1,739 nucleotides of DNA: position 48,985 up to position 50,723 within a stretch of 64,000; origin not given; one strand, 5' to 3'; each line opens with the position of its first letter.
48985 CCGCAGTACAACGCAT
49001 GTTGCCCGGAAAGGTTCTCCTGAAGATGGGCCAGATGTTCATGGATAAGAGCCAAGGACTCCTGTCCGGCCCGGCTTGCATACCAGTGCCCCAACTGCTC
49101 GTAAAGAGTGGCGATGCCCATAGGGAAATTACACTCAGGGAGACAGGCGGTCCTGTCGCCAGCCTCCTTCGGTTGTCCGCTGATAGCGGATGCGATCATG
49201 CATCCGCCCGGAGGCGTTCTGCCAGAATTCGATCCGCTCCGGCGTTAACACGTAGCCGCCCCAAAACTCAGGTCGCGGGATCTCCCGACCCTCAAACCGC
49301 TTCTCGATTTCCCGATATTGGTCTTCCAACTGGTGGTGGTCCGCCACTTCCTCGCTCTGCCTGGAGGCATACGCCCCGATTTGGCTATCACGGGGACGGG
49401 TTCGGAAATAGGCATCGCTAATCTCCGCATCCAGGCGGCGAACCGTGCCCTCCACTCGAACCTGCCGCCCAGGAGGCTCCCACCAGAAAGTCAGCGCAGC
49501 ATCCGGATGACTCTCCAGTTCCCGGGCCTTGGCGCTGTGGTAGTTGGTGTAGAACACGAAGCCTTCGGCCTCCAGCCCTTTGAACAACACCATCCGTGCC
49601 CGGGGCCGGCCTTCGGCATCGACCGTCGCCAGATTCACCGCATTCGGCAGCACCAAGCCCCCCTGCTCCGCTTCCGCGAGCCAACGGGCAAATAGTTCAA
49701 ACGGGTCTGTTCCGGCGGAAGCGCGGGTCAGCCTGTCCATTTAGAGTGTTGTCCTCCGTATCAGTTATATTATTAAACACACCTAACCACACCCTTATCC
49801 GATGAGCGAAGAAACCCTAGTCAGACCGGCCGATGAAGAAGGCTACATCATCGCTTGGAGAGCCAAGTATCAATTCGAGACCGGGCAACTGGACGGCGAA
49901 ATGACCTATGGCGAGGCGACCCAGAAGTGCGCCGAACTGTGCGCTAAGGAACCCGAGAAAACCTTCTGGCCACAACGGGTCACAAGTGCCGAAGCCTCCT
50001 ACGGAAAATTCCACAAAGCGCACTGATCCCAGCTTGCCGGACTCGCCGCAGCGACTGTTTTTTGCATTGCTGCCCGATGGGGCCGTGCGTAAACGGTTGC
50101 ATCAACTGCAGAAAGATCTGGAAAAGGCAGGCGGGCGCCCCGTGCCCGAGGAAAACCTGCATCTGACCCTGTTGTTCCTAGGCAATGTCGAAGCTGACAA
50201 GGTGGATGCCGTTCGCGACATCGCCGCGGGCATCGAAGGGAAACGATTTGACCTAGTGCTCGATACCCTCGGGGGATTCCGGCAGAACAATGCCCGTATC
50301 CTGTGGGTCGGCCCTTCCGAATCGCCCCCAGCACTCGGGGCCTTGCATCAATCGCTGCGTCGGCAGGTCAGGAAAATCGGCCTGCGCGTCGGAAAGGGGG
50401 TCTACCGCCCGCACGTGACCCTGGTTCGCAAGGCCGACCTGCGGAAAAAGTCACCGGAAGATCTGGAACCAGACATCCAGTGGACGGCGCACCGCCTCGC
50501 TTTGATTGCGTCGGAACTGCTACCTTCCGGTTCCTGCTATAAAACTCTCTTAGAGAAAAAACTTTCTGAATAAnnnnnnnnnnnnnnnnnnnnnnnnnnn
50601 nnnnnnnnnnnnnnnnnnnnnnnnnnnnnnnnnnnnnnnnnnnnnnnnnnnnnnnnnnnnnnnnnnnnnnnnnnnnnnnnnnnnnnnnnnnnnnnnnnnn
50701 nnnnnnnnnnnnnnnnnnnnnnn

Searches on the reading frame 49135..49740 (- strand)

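Call 36: search_protein_families(library=pfam, proteins=[window:49135-49740:-], max_evalue=0.00001)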
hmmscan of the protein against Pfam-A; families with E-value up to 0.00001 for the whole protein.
window:49135-49740:- (201 aa): 3 families
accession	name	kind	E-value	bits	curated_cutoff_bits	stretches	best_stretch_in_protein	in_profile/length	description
PF01243.27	PNPOx_N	-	6.8e-26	91.4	28.1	1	31-146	11-117/120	Pyridoxamine 5'-phosphate oxidase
PF10590.14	PNP_phzG_C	-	3.3e-19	68.9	27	1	160-201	1-42/42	Pyridoxine 5'-phosphate oxidase C-terminal dimerisation region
PF12766.13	Pyridox_oxase_2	-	1.3e-09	39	26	1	33-101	22-97/100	Pyridoxamine 5'-phosphate oxidase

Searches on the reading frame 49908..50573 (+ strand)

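Call 36: search_protein_families(library=pfam, proteins=[window:49908-50573:+], max_evalue=0.00001)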
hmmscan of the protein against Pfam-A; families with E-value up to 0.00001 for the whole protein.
window:49908-50573:+ (221 aa): 2 families
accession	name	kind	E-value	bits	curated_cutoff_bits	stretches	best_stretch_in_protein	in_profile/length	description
PF02834.22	LigT_PEase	-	4.4e-24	84.9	23.3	2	57-133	4-87/87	LigT like Phosphoesterase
PF13563.12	2_5_RNA_ligase2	-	1.8e-16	61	27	1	57-201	2-147/152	2'-5' RNA ligase superfamily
